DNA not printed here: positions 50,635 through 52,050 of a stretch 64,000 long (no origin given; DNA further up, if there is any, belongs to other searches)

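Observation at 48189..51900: Candidate three-gene defence module: coiled-coil membrane protein + classic AAA+ ATPase + EEP nuclease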

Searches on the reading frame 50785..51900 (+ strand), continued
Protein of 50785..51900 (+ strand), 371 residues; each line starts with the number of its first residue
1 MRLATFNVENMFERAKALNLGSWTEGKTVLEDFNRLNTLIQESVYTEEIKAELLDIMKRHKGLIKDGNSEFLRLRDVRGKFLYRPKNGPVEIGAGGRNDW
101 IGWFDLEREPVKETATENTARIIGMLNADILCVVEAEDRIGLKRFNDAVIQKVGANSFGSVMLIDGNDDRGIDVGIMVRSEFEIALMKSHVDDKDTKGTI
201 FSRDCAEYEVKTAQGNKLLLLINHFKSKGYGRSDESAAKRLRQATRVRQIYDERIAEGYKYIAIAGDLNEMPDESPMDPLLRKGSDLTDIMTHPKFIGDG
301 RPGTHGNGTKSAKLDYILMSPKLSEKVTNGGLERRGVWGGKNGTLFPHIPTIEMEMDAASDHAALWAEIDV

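Call 21: find_related_loci(query=window:50785-51900:+, collection=genome_contigs, flank=6000)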
Query window:50785-51900:+ (371 aa) in genome_contigs; peptide patterns used: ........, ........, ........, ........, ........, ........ (x = any residue, [..] = any of these).
285 stretches matched a pattern; 245 encode a relative of the query (tblastn E <= 1e-3); the best 80 are kept; 80 distinct loci.
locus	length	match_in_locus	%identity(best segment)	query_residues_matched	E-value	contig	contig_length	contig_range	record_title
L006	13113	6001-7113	76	1-371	0e+0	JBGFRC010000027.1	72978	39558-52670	MAG: Pseudomonadota bacterium isolate BA1A108.2019.Bin.10 NODE_306_length_72978_cov_10.822296, whole genome shotgun sequ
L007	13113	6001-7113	73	1-371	0e+0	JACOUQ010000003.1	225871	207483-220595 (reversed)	MAG: Geobacter sp. isolate NC_groundwater_76_Ag_B-0.1um_57_74 GD18-4_B1_scaffold_128749, whole genome shotgun sequence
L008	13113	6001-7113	73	1-371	0e+0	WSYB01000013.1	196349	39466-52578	MAG: Geobacteraceae bacterium isolate X3_MetaBAT.27 scaffold_243, whole genome shotgun sequence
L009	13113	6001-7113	73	1-371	0e+0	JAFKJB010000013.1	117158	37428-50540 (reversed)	MAG: Nitrosospira multiformis isolate SCN18_25_8_15_R2_B_54_34 SCN18_25_8_15_R2_B_scaffold_282, whole genome shotgun seq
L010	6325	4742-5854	71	1-371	0e+0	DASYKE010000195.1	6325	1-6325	MAG TPA_asm: Burkholderiaceae bacterium isolate SMAG_U4313 k141_1191385, whole genome shotgun sequence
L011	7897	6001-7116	71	1-371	0e+0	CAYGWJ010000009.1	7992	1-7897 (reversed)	MAG TPA_asm: uncultured Anaerolineae bacterium isolate ERP119294_co2_411 genome assembly, contig: k141_3793522, whole ge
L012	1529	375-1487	69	1-371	0e+0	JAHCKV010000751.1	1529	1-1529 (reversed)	MAG: Burkholderiales bacterium isolate TGS_PRO37 PRO37_751, whole genome shotgun sequence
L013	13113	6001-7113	68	1-371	8e-177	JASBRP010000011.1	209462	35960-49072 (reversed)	MAG: Solimonas sp. isolate BWSM_106 k141_46443, whole genome shotgun sequence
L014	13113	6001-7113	67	1-371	2e-174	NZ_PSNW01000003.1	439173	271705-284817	Solimonas fluminis strain HR-BB HR-BB_3, whole genome shotgun sequence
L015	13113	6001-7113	68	1-371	4e-174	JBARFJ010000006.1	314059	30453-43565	MAG: Candidatus Aquirickettsiella sp. isolate MFD09765_ilm_asm_bin2 k127_141621, whole genome shotgun sequence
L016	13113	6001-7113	67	1-371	2e-172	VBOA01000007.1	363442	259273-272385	MAG: Gammaproteobacteria bacterium isolate GP_35 14_0903_02_30cm_scaffold_28, whole genome shotgun sequence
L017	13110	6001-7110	66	1-371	4e-172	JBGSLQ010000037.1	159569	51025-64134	MAG: Desulfomonilaceae bacterium isolate JTS-AC162 k141_2681814, whole genome shotgun sequence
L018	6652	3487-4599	67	1-371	6e-172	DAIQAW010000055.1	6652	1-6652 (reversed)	MAG TPA_asm: Candidatus Aquirickettsiella sp. isolate CTOTU25443 NODE_608_length_6652_cov_7.448082, whole genome shotgun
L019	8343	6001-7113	67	1-371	2e-170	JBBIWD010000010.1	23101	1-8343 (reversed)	MAG: Rickettsiella sp. isolate ETS170220_bin_92 NODE_357_length_23101_cov_6.58732, whole genome shotgun sequence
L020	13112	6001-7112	69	1-371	6e-167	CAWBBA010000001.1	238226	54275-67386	MAG: uncultured delta proteobacterium isolate MFD09730.bin.3.152 genome assembly, contig: contig_11881, whole genome sho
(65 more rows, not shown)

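Call 24: search_solved_structures(query=window:50785-51900:+, max_evalue=0.01)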
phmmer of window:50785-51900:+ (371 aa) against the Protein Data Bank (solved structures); distinct sequences matched with E-value up to 0.01: 0.

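Call 63: predict_structure(alignment_id=A2)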
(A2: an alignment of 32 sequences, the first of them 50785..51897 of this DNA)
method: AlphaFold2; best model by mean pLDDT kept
length: 371 residues; sequences in the alignment: 32
mean_pLDDT: 83.6   pTM: 0.81
mean pLDDT of the five models: 83.6, 82.4, 80.0, 77.0, 77.0
residues with pLDDT >= 90: 166; 70-90: 152; 50-70: 36; < 50: 17
segments of 3 or more residues with pLDDT < 50: 167-169, 302-309, 340-345
pLDDT, mean of each block of 10 residues (from residue 1): 88 75 72 86 93 97 94 87 92 89 85 85 92 86 91 92 63 83 90 77 85 90 75 76 92 97 92 89 92 81 47 83 97 69 54 72 87 87
secondary structure, 60 per line:
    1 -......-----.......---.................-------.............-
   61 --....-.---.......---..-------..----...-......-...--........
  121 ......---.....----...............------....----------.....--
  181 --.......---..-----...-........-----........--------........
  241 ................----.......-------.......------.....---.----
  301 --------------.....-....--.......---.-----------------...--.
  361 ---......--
elements in order: E2-7 E13-15 H16-19 H23-39 H47-59 H63-66 E72-78 E101-106 E108-110 H113-126 E130-134 H139-153 E160-163 E174-178 E183-189 E200-202 E204-211 E217-224 H233-256 E261-267 H275-281 E315-319 H321-324 E327-333 E364-369

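Call 66: fold_search(model_id=the predicted structure, library=pdb)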
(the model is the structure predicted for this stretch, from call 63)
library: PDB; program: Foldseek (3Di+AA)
matches with E <= 10: 820; with E <= 0.001: 157
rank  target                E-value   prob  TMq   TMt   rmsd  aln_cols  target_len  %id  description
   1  3g6s                  1.0e-10  1.00  0.46  0.63   4.8       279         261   14  Crystal structure of the endonuclease/exonuclease/phosphatase (BVU_0621) from Bacteroides vulgatus. Northeast Structural (released 2009-02-17)
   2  5inn_D                2.8e-10  1.00  0.44  0.64   5.2       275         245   15  Mouse Tdp2 D358N protein, apo state with increased disorder amongst variable DNA-binding grasp conformations (released 2016-04-27)
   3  5inn_A                3.4e-10  1.00  0.45  0.65   5.4       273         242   15  Mouse Tdp2 D358N protein, apo state with increased disorder amongst variable DNA-binding grasp conformations (released 2016-04-27)
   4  9yxy_A                3.8e-10  1.00  0.46  0.61   4.7       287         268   18  Crystal structure of EEPD1 EEP domain dimer at pH 5.5 (released 2026-03-18)
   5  3mpr_B                4.0e-10  1.00  0.48  0.64   4.9       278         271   16  Crystal Structure of endonuclease/exonuclease/phosphatase family protein from Bacteroides thetaiotaomicron, Northeast  (released 2010-05-26)
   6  5inn_B                4.8e-10  1.00  0.44  0.67   5.0       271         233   14  Mouse Tdp2 D358N protein, apo state with increased disorder amongst variable DNA-binding grasp conformations (released 2016-04-27)
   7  3mpr_D                4.8e-10  1.00  0.46  0.60   5.5       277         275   17  Crystal Structure of endonuclease/exonuclease/phosphatase family protein from Bacteroides thetaiotaomicron, Northeast  (released 2010-05-26)
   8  4fva_B                5.8e-10  1.00  0.44  0.63   5.9       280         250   20  Crystal structure of truncated Caenorhabditis elegans TDP2 (released 2012-10-31)
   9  8j2f_A                7.8e-10  1.00  0.48  0.46   5.1       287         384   14  Human neutral shpingomyelinase (released 2023-12-06)
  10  5j3z_A                7.8e-10  1.00  0.43  0.61   5.5       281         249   15  Crystal structure of m2hTDP2-CAT in complex with a small molecule inhibitor (released 2016-05-04)
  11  4fva_A                8.8e-10  1.00  0.45  0.64   5.7       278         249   20  Crystal structure of truncated Caenorhabditis elegans TDP2 (released 2012-10-31)
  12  4fva_D                9.9e-10  1.00  0.45  0.65   5.8       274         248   20  Crystal structure of truncated Caenorhabditis elegans TDP2 (released 2012-10-31)
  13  4gyz_D                9.9e-10  1.00  0.44  0.65   5.3       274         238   15  Mus Musculus Tdp2 Bound to dAMP and Mg2+ (released 2012-10-31)
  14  5inm_B                1.1e-09  1.00  0.43  0.64   5.3       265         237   15  Mouse Tdp2 protein, apo state with variable DNA-binding grasp conformations (released 2016-04-27)
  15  3mpr_C                1.1e-09  1.00  0.47  0.61   5.1       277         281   17  Crystal Structure of endonuclease/exonuclease/phosphatase family protein from Bacteroides thetaiotaomicron, Northeast  (released 2010-05-26)
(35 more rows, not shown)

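Call 73: search_dna_similar(query=window:50785-51897:+, collection=plasmids, mode=protein, max_rows=12)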
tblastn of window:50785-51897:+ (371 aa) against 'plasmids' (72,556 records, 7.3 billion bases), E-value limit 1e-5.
Records with a match: 10; places in all: 10; records where one place covers at least 80% of the query: 5.
Best place of each record, by identity: <60% 10.
By first word of the organism name: Sinorhizobium 4; Microvirga 1; Sphingomonas 1; Paenibacillus 1; Rhodococcus 1; Mycobacterium 1; Shinella 1.
By predicted mobility (MOB-suite, as given by PLSDB): non-mobilizable 10.
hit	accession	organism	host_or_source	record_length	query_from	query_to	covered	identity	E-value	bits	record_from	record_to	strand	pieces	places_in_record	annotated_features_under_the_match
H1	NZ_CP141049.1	Microvirga lotononidis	-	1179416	1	371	100%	52.6%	8e-126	405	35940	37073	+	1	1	none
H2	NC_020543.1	Sphingomonas sp. MM-1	-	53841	1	371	100%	46.5%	4e-100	332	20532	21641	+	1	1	endonuclease/exonuclease/phosphatase family protein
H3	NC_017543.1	Paenibacillus polymyxa M1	-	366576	1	371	100%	45.1%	9e-94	313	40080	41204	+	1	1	endonuclease/exonuclease/phosphatase family protein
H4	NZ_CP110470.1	Rhodococcus opacus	cell culture,Soil contaminated by oil ...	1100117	1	369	99%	44.1%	2e-93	313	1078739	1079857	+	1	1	record has no annotation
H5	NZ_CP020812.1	Mycobacterium dioxanotrophicus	Single cell,river sediment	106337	1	370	100%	40.1%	7e-72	250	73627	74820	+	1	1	endonuclease/exonuclease/phosphatase family protein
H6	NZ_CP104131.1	Sinorhizobium sp. K101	Phaseolus vulgaris,cell ...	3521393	119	371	68%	27.8%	1e-17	92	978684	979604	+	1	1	none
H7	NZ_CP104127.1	Sinorhizobium sp. M103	Phaseolus vulgaris,cell ...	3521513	119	371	68%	27.5%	4e-17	91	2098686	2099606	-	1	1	none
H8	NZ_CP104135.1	Sinorhizobium sp. C101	Phaseolus vulgaris,cell ...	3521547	119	371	68%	27.5%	4e-17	91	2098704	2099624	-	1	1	none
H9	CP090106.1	Sinorhizobium meliloti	Medicago,Cell culture,Plant nodule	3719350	119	371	68%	26.5%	4e-17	91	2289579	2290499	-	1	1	endonuclease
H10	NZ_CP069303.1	Shinella sp. PSBB067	monoisolate,Minnesota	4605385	132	371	65%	27.7%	4e-14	81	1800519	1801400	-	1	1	none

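Call 74: search_dna_similar(query=window:50785-51897:+, collection=phages, mode=protein, max_rows=8)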
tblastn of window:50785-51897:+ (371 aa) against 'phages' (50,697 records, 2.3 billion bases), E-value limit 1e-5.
No match.

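Call 75: get_annotated_region(hit=H2, flank=5000)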
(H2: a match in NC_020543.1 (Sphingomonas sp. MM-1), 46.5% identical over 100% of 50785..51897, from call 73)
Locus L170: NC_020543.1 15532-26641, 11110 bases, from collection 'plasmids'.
description: Sphingomonas sp. MM-1 plasmid pISP2, complete sequence
organism: Sphingomonas sp. MM-1 (NCBI taxid 745310)
taxonomy: Bacteria; Pseudomonadota; Alphaproteobacteria; Sphingomonadales; Sphingomonadaceae; Sphingomonas; Sphingomonas sp. MM-1
host: -; source: -; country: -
typing (MOB-suite, as given by PLSDB): non-mobilizable; replicon rep_cluster_754; mating-pair formation MPF_F
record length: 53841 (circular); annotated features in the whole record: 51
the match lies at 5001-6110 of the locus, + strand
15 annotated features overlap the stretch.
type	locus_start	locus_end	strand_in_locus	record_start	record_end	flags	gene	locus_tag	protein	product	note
CDS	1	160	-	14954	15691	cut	-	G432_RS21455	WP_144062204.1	hypothetical protein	-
CDS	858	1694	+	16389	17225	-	-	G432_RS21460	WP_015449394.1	universal stress protein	-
CDS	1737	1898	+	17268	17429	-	-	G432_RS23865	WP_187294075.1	hypothetical protein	-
CDS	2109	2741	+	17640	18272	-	-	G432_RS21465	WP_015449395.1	MarR family winged helix-turn-helix transcriptional regulator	GO:0006355 - regulation of DNA-templated transcription [Evidence IEA]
CDS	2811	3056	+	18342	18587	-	-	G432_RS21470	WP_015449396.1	hypothetical protein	-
CDS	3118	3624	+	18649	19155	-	-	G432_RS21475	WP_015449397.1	redoxin domain-containing protein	-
CDS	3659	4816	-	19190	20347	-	-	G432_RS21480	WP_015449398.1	metallophosphoesterase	-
CDS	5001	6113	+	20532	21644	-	-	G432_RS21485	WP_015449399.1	endonuclease/exonuclease/phosphatase family protein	-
CDS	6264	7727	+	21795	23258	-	-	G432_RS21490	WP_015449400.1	CHAD domain-containing protein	-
CDS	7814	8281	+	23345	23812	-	-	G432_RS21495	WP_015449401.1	hypothetical protein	-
CDS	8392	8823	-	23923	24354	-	-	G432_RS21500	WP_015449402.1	putative toxin-antitoxin system toxin component, PIN family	-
CDS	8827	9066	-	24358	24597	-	-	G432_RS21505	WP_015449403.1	ribbon-helix-helix domain-containing protein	-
CDS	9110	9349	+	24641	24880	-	-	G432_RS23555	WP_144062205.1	hypothetical protein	-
CDS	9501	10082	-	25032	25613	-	-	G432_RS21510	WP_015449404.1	hypothetical protein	-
CDS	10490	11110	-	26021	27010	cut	-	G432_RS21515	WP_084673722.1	L,D-transpeptidase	-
